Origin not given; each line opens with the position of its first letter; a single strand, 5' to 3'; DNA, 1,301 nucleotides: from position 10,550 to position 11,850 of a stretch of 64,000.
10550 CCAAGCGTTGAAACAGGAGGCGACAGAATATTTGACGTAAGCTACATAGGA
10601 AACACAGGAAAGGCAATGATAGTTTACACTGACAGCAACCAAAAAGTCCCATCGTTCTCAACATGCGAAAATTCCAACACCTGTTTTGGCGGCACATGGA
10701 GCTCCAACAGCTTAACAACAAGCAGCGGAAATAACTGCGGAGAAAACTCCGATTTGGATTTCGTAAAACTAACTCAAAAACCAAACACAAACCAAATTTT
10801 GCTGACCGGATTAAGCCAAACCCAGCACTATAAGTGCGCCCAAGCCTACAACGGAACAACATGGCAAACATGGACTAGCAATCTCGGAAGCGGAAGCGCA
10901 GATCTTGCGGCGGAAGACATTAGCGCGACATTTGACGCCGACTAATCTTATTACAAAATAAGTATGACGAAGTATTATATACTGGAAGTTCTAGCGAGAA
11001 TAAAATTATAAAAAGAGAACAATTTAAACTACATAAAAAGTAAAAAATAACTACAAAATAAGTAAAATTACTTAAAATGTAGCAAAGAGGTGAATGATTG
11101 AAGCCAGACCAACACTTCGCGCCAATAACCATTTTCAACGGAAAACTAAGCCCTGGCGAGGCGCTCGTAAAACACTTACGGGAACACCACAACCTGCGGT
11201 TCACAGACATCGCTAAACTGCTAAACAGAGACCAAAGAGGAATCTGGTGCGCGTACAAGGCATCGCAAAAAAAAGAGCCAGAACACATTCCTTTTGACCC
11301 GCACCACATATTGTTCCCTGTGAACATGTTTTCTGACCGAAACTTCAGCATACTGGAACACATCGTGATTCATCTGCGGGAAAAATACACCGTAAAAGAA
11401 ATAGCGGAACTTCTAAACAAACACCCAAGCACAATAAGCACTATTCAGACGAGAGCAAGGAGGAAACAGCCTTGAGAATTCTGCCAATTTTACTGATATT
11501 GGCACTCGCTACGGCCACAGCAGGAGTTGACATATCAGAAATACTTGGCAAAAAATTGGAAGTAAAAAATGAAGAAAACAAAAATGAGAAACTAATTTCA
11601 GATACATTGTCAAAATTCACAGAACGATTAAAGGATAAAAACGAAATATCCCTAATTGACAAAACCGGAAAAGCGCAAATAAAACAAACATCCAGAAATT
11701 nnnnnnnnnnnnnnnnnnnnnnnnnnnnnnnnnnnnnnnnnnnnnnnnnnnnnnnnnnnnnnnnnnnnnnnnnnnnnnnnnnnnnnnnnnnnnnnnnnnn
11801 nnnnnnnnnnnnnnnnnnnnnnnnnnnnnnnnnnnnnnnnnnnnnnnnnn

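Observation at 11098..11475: Tandem sigma-70-region-4/HTH_10-like regulator translationally coupled to the giant surface protein gene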

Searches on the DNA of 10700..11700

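Call 58: search_rna_families(source=window, start=10700, end=11700, threshold=evalue, max_evalue=1)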
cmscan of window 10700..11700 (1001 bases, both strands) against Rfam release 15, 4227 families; matches with E-value up to 1: 0.
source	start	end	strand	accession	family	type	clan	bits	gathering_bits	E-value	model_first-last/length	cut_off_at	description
